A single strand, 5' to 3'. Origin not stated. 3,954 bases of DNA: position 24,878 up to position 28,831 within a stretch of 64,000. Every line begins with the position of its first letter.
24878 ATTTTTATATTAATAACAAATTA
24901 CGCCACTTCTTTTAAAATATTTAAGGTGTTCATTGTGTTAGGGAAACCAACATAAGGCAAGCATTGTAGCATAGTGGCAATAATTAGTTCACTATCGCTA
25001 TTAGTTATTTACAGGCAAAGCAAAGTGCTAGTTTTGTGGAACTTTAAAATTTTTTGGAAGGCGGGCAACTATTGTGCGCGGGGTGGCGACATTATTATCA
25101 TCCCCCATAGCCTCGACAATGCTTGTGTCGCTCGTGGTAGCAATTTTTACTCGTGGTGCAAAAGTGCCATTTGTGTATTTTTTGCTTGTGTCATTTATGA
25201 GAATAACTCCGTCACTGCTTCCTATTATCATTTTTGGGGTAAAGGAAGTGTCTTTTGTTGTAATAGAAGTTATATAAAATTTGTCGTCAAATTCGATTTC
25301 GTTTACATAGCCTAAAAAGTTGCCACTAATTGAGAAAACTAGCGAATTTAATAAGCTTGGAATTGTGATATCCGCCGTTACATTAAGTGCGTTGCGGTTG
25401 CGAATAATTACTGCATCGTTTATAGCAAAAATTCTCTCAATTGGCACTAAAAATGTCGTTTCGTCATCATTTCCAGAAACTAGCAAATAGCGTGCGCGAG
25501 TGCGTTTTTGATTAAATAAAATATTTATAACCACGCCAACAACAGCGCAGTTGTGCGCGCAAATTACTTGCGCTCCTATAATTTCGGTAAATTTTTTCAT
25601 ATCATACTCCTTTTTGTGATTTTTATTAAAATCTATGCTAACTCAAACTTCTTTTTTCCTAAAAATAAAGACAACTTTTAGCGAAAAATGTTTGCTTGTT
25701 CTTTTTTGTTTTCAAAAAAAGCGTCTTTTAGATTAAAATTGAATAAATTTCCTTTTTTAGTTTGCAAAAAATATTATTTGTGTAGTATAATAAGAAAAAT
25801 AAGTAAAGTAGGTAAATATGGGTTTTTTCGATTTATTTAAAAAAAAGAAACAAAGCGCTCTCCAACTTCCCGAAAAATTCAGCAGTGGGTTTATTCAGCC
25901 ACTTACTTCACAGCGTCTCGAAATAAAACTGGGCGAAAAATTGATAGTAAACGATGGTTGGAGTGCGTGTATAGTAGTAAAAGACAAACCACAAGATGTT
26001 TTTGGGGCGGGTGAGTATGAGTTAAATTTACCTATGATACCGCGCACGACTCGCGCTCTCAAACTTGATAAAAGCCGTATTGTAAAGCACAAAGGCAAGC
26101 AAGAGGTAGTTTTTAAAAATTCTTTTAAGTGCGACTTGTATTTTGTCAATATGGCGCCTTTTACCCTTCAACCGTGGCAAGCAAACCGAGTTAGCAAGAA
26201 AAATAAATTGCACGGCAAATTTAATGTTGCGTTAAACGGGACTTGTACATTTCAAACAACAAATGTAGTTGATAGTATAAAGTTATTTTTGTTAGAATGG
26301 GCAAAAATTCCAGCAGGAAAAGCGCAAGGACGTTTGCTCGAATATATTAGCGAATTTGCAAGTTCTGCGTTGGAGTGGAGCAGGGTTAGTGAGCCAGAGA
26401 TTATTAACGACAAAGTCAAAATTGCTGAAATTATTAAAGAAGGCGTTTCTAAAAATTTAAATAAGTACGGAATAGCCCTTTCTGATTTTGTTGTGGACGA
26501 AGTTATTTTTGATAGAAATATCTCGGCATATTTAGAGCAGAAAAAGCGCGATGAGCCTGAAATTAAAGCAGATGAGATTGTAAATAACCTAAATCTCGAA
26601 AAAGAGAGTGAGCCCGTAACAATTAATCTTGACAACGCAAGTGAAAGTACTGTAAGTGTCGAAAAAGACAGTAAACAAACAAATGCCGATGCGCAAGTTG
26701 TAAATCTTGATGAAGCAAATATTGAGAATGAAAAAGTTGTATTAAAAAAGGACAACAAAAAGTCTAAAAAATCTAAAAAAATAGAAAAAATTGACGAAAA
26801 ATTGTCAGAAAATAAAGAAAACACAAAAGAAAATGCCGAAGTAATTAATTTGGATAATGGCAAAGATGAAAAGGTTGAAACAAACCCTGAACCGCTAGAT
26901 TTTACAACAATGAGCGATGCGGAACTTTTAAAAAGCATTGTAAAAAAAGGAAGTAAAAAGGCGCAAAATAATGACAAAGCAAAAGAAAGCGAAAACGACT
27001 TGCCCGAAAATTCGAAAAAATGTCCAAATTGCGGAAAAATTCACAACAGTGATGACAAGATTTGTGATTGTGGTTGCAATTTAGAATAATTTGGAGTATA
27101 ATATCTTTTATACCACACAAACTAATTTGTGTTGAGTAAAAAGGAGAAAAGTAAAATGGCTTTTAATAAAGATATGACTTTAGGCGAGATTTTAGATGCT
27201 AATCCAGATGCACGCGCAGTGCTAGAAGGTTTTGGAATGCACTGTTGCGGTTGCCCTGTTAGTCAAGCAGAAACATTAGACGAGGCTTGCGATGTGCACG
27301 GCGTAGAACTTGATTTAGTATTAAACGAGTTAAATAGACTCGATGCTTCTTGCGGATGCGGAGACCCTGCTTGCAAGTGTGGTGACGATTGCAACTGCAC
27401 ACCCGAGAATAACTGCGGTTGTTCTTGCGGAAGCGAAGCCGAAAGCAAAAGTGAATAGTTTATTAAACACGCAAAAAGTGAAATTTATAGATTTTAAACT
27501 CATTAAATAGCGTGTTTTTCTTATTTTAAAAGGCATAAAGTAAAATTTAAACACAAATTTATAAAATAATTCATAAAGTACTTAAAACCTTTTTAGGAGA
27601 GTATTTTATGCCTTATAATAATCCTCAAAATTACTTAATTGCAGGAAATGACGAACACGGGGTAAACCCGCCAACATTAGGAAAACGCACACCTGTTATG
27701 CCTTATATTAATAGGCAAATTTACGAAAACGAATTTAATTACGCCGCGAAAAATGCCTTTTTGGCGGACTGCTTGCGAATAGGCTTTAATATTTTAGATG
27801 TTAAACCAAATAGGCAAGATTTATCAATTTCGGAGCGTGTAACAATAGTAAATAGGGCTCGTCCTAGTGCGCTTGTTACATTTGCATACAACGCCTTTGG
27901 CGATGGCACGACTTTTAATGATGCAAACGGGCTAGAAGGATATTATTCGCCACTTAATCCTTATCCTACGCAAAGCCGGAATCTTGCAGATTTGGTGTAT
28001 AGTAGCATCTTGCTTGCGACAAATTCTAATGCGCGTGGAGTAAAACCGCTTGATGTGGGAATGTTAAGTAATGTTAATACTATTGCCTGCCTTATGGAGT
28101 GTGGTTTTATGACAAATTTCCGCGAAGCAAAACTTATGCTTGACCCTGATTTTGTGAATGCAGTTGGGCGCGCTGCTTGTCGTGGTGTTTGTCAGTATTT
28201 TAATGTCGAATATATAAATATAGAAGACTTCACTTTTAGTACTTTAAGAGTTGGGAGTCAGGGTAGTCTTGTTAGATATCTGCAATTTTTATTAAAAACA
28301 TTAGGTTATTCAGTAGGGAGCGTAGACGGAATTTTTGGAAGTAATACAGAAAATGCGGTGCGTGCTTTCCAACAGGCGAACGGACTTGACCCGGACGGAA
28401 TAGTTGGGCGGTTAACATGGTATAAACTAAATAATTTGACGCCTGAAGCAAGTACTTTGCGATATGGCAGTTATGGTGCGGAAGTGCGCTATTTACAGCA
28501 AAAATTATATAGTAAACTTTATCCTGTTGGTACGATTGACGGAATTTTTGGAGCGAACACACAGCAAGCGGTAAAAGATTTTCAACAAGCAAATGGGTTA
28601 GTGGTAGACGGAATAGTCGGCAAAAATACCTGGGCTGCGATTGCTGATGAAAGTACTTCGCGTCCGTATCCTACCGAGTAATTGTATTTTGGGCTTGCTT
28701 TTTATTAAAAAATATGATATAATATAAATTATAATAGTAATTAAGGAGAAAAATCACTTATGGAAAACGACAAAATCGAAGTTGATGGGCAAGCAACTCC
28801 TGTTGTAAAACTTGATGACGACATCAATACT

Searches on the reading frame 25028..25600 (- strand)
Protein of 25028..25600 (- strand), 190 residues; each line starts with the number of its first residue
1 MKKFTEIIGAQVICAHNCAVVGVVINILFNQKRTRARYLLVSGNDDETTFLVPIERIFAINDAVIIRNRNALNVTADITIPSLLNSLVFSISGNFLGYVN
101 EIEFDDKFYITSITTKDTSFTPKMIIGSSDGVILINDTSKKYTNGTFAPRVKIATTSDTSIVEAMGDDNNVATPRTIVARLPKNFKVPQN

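Call 85: search_protein_families(library=pfam, proteins=[window:25028-25600:-], max_evalue=0.000001)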
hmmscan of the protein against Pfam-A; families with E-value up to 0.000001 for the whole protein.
window:25028-25600:- (190 aa): 1 family
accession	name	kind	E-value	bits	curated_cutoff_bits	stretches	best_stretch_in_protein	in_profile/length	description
PF05239.21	PRC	-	1.4e-09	38.3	21.2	0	4-70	6-75/78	PRC-barrel domain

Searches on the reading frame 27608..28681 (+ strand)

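Call 85: search_protein_families(library=pfam, proteins=[window:27608-28681:+], max_evalue=0.000001)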
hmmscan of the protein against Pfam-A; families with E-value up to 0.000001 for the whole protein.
window:27608-28681:+ (357 aa): 3 families
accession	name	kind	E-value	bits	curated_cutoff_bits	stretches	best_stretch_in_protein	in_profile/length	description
PF01471.23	PG_binding_1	-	6.3e-42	142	23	2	290-345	2-57/57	Putative peptidoglycan binding domain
PF01520.23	Amidase_3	-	4.6e-19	69.5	27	1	36-195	18-173/174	N-acetylmuramoyl-L-alanine amidase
PF09374.15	PG_binding_3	-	1.5e-10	41.6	24.6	0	222-259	3-36/76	Predicted Peptidoglycan domain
